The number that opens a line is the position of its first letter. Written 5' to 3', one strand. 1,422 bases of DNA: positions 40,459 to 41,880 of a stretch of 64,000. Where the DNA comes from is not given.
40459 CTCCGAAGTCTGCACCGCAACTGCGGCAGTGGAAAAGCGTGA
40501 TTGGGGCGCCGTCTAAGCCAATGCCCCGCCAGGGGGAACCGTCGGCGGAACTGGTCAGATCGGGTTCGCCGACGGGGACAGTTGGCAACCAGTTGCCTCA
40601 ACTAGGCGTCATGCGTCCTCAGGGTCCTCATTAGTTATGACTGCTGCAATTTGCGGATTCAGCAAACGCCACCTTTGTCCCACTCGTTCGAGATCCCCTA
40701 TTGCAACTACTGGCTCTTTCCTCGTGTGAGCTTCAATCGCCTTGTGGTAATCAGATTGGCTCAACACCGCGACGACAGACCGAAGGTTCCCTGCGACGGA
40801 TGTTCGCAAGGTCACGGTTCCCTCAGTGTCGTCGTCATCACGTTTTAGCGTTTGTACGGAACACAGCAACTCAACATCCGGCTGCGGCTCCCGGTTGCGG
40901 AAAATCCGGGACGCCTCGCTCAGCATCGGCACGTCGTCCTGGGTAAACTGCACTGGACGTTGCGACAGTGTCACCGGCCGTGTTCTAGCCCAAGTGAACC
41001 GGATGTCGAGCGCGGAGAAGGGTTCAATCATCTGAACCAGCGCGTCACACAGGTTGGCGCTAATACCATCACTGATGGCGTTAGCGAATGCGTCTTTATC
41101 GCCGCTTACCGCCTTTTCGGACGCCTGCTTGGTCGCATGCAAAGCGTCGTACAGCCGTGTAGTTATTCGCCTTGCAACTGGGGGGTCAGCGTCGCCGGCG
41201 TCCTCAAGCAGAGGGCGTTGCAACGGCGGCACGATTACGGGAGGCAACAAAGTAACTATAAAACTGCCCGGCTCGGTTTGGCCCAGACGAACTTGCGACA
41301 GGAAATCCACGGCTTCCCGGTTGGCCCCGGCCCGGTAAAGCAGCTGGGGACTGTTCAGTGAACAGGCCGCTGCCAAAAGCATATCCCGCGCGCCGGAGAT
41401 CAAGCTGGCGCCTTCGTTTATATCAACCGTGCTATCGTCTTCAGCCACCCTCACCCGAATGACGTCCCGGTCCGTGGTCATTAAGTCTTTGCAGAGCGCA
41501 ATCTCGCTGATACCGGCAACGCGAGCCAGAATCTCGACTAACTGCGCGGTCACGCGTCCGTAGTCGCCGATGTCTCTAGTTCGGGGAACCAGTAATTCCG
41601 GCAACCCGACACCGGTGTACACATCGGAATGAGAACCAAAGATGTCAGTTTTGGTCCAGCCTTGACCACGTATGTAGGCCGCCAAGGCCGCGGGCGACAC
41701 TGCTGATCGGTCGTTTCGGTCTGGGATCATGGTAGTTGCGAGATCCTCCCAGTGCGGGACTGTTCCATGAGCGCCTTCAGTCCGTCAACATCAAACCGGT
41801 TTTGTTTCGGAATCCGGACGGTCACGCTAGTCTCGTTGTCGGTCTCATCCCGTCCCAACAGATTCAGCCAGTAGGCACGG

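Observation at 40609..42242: Lower-GC two-gene cassette: a DUF4365 nuclease-like protein plus a 373-aa unknown partner. Candidate uncharacterised defence or abortive-infection pair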

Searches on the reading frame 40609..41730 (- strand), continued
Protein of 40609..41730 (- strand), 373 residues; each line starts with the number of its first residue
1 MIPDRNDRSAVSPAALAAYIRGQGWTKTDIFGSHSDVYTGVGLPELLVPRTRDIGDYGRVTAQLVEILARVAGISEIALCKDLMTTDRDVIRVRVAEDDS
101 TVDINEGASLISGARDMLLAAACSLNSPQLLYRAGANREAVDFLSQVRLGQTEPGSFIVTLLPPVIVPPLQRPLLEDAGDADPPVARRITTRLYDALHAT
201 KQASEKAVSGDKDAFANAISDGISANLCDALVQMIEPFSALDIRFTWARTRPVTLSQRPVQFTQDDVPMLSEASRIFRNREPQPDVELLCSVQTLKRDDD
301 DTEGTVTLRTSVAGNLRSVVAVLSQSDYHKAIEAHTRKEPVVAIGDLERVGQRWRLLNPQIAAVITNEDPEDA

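Call 66: search_protein_families(library=padloc, proteins=[L047:4419-5315:+, L026:2741-5977:+, L081:4447-4977:+, L081:4980-6125:+, L087:1965-2471:+, L087:2471-3571:+, P0138, P0126], max_evalue=0.00001)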
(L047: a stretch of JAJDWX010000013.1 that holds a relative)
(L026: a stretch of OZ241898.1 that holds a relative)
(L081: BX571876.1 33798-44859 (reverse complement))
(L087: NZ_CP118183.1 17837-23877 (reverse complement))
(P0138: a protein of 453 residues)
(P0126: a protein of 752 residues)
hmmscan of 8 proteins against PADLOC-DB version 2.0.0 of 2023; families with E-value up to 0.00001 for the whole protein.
L047:4419-5315:+ (298 aa): 2 families
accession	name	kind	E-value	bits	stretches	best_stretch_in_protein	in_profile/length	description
PDLC04539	PDC-M24B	-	4.6e-100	332.4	1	46-298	1-255/255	-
PDLC04540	PDC-M24B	-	6.6e-21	73.1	1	68-297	20-254/256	-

L026:2741-5977:+ (1078 aa): 29 families (the best 25 are shown)
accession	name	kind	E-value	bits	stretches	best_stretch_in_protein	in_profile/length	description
PDLC04531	PDC-M23B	-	0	1329.9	1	25-1077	4-1060/1060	-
PDLC04530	PDC-M23B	-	8e-191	634.1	1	247-1076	2-827/828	-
PDLC04532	PDC-M23B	-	2.5e-147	490.2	1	151-815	155-812/817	-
PDLC00192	HamB1|HamB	-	4.5e-52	174.9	1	236-717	192-655/1104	DEAD-box helicase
PDLC00187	HamB1|HamB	-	5e-46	155.4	1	330-746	156-536/851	DEAD-box helicase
PDLC00188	HamB1|HamB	-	3.6e-44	149.1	2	307-526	238-446/1037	DEAD-box helicase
PDLC00186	HamB1|HamB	-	2.1e-42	143.1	1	330-718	161-522/864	DEAD-box helicase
PDLC00194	HamB1|HamB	-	2.7e-41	139.4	1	277-761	192-686/995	DEAD-box helicase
PDLC00200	HamB2|HamB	-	1.7e-40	136.8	1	329-728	160-531/865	DEAD-box helicase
PDLC00174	HamB1|HamB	-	5.6e-38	128.4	1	295-758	288-739/1163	DEAD-box helicase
PDLC00185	HamB1|HamB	-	5.3e-35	118.5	1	330-725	157-522/871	DEAD-box helicase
PDLC00178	HamB1|HamB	-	6e-31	105.2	2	313-501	246-425/830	DEAD-box helicase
PDLC00176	HamB1|HamB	-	2e-30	103.6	2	609-744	394-527/845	DEAD-box helicase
PDLC00175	HamB1|HamB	-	2.6e-25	86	1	315-717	228-623/1000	DEAD-box helicase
PDLC00190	HamB1|HamB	-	3e-23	80.2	2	615-736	403-523/866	DEAD-box helicase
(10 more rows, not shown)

L081:4447-4977:+ (176 aa): 22 families
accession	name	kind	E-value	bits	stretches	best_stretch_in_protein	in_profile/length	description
PDLC04290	PDC-M02A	-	7.6e-51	170.1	1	1-172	1-164/170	-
PDLC04297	PDC-M02A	-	1e-34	117.7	1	3-174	2-162/165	-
PDLC04278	PDC-M02A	-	7.8e-32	108.6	1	1-173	1-163/167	-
PDLC04288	PDC-M02A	-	6e-29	99.4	1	2-166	42-208/222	-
PDLC04282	PDC-M02A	-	8.1e-26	88.8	1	2-172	16-176/182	-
PDLC04276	PDC-M02A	-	1e-25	88.5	1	4-174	21-181/184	-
PDLC04291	PDC-M02A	-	4.5e-25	86.6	1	4-171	12-170/176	-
PDLC04277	PDC-M02A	-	4.8e-23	80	1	1-170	1-162/169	-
PDLC04284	PDC-M02A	-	2e-20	71.2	1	62-169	69-178/188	-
PDLC04280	PDC-M02A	-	2.1e-17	61.3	1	4-171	17-175/182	-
PDLC04287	PDC-M02A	-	8.1e-17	59.6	1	2-171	4-169/182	-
PDLC04292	PDC-M02A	-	2.3e-16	58.2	1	11-171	10-163/169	-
PDLC04283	PDC-M02A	-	2.8e-16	57.5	1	9-175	31-189/193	-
PDLC04275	PDC-M02A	-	2.2e-15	55.1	1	3-171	4-161/172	-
PDLC04273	PDC-M02A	-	3.1e-15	54.7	1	4-169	6-161/172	-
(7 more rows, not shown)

L081:4980-6125:+ (381 aa): 26 families (the best 25 are shown)
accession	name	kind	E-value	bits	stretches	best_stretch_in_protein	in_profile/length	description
PDLC04333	PDC-M02B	-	9.9e-65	216.7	1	5-377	11-376/379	-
PDLC04301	PDC-M02B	-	1.7e-52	176.7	1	5-374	9-373/378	-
PDLC04319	PDC-M02B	-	7.5e-38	128.4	1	3-376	8-371/373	-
PDLC04298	PDC-M02B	-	9.1e-38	128.1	1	5-379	12-375/380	-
PDLC04318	PDC-M02B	-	4.7e-33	112.7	1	3-374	6-385/390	-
PDLC04304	PDC-M02B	-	5.5e-30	102.7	1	8-379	15-381/383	-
PDLC04330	PDC-M02B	-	1.5e-29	101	1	5-375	10-366/375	-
PDLC04335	PDC-M02B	-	2.6e-26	90.3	1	5-370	4-355/364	-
PDLC04303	PDC-M02B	-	3.9e-24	83.4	1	10-377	17-382/383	-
PDLC04329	PDC-M02B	-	6.9e-21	72.3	1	5-238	5-247/377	-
PDLC04311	PDC-M02B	-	2.4e-20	70.8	1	9-379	10-374/384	-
PDLC04307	PDC-M02B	-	2.8e-20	70.7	1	9-377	13-367/373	-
PDLC04336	PDC-M02B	-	3.4e-20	70.6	1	7-226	14-236/412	-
PDLC04308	PDC-M02B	-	2.3e-18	64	1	6-367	15-372/391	-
PDLC04328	PDC-M02B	-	3.3e-18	63.9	1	11-268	18-284/381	-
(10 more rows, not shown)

L087:1965-2471:+ (168 aa): 24 families
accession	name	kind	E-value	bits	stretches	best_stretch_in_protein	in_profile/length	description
PDLC04278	PDC-M02A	-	1.4e-52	176.1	1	2-161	4-163/167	-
PDLC04297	PDC-M02A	-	5e-50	167.5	1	1-161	1-161/165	-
PDLC04291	PDC-M02A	-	1.3e-31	107.8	1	3-161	12-172/176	-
PDLC04290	PDC-M02A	-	1.4e-31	107.4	1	4-162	5-166/170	-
PDLC04275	PDC-M02A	-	6.2e-31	105.7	1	1-162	3-164/172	-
PDLC04277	PDC-M02A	-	2e-30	104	1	4-160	5-164/169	-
PDLC04287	PDC-M02A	-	8.9e-30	101.8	1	7-158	10-168/182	-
PDLC04282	PDC-M02A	-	2.2e-27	93.9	1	1-162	16-178/182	-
PDLC04273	PDC-M02A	-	4.8e-27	93.2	1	3-160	6-164/172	-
PDLC04276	PDC-M02A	-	6.4e-27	92.4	1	4-161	22-180/184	-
PDLC04295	PDC-M02A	-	6.8e-27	92.4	1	4-159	48-197/203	-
PDLC04279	PDC-M02A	-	1.8e-24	84.7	1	7-159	15-173/179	-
PDLC04292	PDC-M02A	-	5.1e-24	83.1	1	1-160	1-164/169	-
PDLC04284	PDC-M02A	-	4.7e-21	73.2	1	7-159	25-180/188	-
PDLC04280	PDC-M02A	-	8.1e-19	66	1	3-160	17-176/182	-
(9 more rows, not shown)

L087:2471-3571:+ (366 aa): 34 families (the best 25 are shown)
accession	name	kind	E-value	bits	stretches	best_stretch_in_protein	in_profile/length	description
PDLC04298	PDC-M02B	-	5.9e-80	267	1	3-358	5-368/380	-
PDLC04335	PDC-M02B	-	7.3e-63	210.6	1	10-356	4-353/364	-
PDLC04330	PDC-M02B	-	3.3e-59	198.6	1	1-362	1-367/375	-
PDLC04304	PDC-M02B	-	6.7e-58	194.6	1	5-358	7-374/383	-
PDLC04303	PDC-M02B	-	2.6e-57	192.6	1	6-350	8-369/383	-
PDLC04307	PDC-M02B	-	4.4e-49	165.5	1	5-362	5-366/373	-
PDLC04323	PDC-M02B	-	2.7e-46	155.9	1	5-361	6-369/374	-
PDLC04329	PDC-M02B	-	8.2e-45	151.1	1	10-362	5-372/377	-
PDLC04311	PDC-M02B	-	1.2e-44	150.9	1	10-350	6-359/384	-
PDLC04308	PDC-M02B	-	4.3e-43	145.4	1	5-360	9-377/391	-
PDLC04321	PDC-M02B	-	3.7e-41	139.5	1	7-355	9-374/383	-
PDLC04333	PDC-M02B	-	1.2e-40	137.4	1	7-362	8-375/379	-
PDLC04301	PDC-M02B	-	1.1e-37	127.9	1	5-357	5-370/378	-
PDLC04319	PDC-M02B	-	5.6e-35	119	1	2-360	2-369/373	-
PDLC04310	PDC-M02B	-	4.8e-33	112.4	1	12-355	6-361/394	-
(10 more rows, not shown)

P0138 (453 aa): 32 families (the best 25 are shown)
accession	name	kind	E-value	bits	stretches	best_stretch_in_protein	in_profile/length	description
PDLC04298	PDC-M02B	-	2.4e-81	271.6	1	1-268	1-297/380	-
PDLC04331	PDC-M02B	-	2e-58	196.2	1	3-274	8-299/389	-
PDLC04304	PDC-M02B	-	7.9e-47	158.1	2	1-161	1-171/383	-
PDLC04335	PDC-M02B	-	5.6e-46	155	1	13-265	5-277/364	-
PDLC04303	PDC-M02B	-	6e-40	135.4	1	1-250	1-271/383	-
PDLC04330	PDC-M02B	-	1.2e-35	121.1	1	9-259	7-283/375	-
PDLC04323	PDC-M02B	-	6.6e-35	118.4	1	12-269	11-294/374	-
PDLC04311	PDC-M02B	-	4.8e-33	112.6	1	13-263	7-291/384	-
PDLC04317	PDC-M02B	-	1.9e-29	100.7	1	8-265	9-288/396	-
PDLC04308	PDC-M02B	-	1.2e-27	94.6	1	8-262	10-293/391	-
PDLC04310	PDC-M02B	-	2e-23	80.7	1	14-264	6-289/394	-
PDLC04307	PDC-M02B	-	1.5e-22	78.2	1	11-217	8-240/373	-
PDLC04329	PDC-M02B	-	7.7e-22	75.5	1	13-267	6-292/377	-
PDLC04314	PDC-M02B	-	1.6e-21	75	1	10-257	10-280/377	-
PDLC04301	PDC-M02B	-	8.8e-19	65.8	1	9-264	6-288/378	-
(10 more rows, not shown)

P0126 (752 aa): 35 families (the best 25 are shown)
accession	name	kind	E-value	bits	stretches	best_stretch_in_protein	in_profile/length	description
PDLC04298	PDC-M02B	-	1.1e-108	361.6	1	1-374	1-376/380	-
PDLC04331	PDC-M02B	-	5.3e-71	237.6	1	5-380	10-376/389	-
PDLC04304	PDC-M02B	-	7.6e-67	224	1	1-372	1-380/383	-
PDLC04330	PDC-M02B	-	5.2e-65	217.7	1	7-375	5-372/375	-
PDLC04335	PDC-M02B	-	3.3e-63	211.7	1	12-365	4-354/364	-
PDLC04303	PDC-M02B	-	1.2e-53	180.5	1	1-359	1-370/383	-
PDLC04311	PDC-M02B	-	1e-50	170.8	1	12-362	6-364/384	-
PDLC04308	PDC-M02B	-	2.1e-50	169.5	1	8-372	10-381/391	-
PDLC04317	PDC-M02B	-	1e-48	164.1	1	6-377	7-373/396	-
PDLC04323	PDC-M02B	-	3e-46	155.8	1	8-363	7-363/374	-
PDLC04307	PDC-M02B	-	3.2e-45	152.8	1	11-363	8-359/373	-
PDLC04310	PDC-M02B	-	1.2e-44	150.6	1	14-378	6-376/394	-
PDLC04301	PDC-M02B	-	6.2e-35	118.9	1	8-370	5-375/378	-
PDLC04329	PDC-M02B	-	7.9e-35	118.2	1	12-362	5-363/377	-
PDLC04306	PDC-M02B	-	1.2e-32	111.5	1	106-374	8-275/279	-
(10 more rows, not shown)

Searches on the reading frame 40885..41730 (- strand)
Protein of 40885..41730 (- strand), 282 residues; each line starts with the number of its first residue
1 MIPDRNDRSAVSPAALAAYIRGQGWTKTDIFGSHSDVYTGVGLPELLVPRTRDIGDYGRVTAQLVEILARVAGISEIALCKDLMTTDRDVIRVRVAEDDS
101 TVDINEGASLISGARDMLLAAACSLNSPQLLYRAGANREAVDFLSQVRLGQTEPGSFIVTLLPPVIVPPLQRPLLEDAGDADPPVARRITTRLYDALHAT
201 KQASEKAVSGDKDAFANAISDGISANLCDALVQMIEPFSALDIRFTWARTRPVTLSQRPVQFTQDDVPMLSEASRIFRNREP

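Call 51: predict_structure(alignment_id=A3)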
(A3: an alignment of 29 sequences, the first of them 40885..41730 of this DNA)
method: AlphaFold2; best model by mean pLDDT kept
length: 282 residues; sequences in the alignment: 29
mean_pLDDT: 87.3   pTM: 0.84
mean pLDDT of the five models: 87.3, 85.5, 85.4, 85.4, 83.4
residues with pLDDT >= 90: 163; 70-90: 91; 50-70: 22; < 50: 6
segments of 3 or more residues with pLDDT < 50: 1-6
pLDDT, mean of each block of 10 residues (from residue 1): 50 89 90 90 91 84 91 89 88 83 90 95 93 84 90 77 86 59 89 96 95 94 97 94 92 83 96 94 59
secondary structure, 60 per line:
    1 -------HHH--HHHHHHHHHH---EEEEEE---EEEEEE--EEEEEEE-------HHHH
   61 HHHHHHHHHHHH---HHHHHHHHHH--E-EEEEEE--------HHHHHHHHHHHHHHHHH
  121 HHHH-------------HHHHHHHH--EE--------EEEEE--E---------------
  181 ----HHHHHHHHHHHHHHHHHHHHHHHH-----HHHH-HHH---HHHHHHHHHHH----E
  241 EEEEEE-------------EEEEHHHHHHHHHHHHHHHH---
elements in order: H13-22 E26-31 E35-40 E43-49 H57-72 H76-85 E90-95 H104-124 H138-145 E158-162 H185-208 H214-217 H225-235 E240-246 E260-263 H264-279

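Call 63: fold_search(model_id=the predicted structure, library=pdb)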
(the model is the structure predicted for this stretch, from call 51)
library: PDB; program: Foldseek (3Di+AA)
matches with E <= 10: 343; with E <= 0.001: 0
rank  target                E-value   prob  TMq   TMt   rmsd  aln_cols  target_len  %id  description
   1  8tun_K                4.4e-02  0.25  0.20  0.22  21.4       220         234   13  S. thermodepolymerans KpsM-KpsE in Glycolipid 1 state with rigid body fitted KpsT (released 2024-04-17)
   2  8tun_I                8.5e-02  0.20  0.20  0.24  22.9       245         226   12  S. thermodepolymerans KpsM-KpsE in Glycolipid 1 state with rigid body fitted KpsT (released 2024-04-17)
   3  8tt3_F                8.5e-02  0.20  0.19  0.23  21.8       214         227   14  S. thermodepolymerans KpsM-KpsE in Glycolipid 2 state with rigid body fitted KpsT (released 2024-04-17)
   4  8tun_L                1.0e-01  0.18  0.20  0.24  20.7       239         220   13  S. thermodepolymerans KpsM-KpsE in Glycolipid 1 state with rigid body fitted KpsT (released 2024-04-17)
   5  8tt3_I                1.2e-01  0.16  0.20  0.24  21.8       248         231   13  S. thermodepolymerans KpsM-KpsE in Glycolipid 2 state with rigid body fitted KpsT (released 2024-04-17)
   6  8tt3_E                1.2e-01  0.13  0.17  0.20  21.2       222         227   13  S. thermodepolymerans KpsM-KpsE in Glycolipid 2 state with rigid body fitted KpsT (released 2024-04-17)
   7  8tt3_K                1.8e-01  0.16  0.20  0.23  21.6       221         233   12  S. thermodepolymerans KpsM-KpsE in Glycolipid 2 state with rigid body fitted KpsT (released 2024-04-17)
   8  4pg5_A                2.0e-01  0.09  0.10  0.08  17.4       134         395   11  Crystal structure of S. aureus Homoserine Dehydrogenase at pH6.5 (released 2015-05-06)
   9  6g26_E                2.3e-01  0.98  0.17  0.66   3.4        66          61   18  The crystal structure of the Burkholderia pseudomallei HicAB complex (released 2018-10-31)
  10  5euf_A                2.4e-01  0.13  0.16  0.12  12.6       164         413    9  The crystal structure of a protease from Helicobacter pylori (released 2015-12-02)
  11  8tun_H                2.8e-01  0.11  0.19  0.22  21.0       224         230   12  S. thermodepolymerans KpsM-KpsE in Glycolipid 1 state with rigid body fitted KpsT (released 2024-04-17)
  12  8ib9_AA               2.8e-01  0.11  0.18  0.14  18.6       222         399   10  Respiratory complex CI:CIII2, type IB, Wild type mouse under cold temperature (released 2024-09-18)
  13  6g26_F                3.0e-01  0.99  0.17  0.70   2.7        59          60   15  The crystal structure of the Burkholderia pseudomallei HicAB complex (released 2018-10-31)
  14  8tsl_H                3.0e-01  0.12  0.20  0.24  21.2       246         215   12  S. thermodepolymerans KpsM-KpsE in Apo 2 state with rigid body fitted KpsT (released 2024-04-17)
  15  6xvf_A                3.0e-01  0.11  0.19  0.14  19.5       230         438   10  Crystal structure of bovine cytochrome bc1 in complex with tetrahydro-quinolone inhibitor JAG021 (released 2020-07-22)
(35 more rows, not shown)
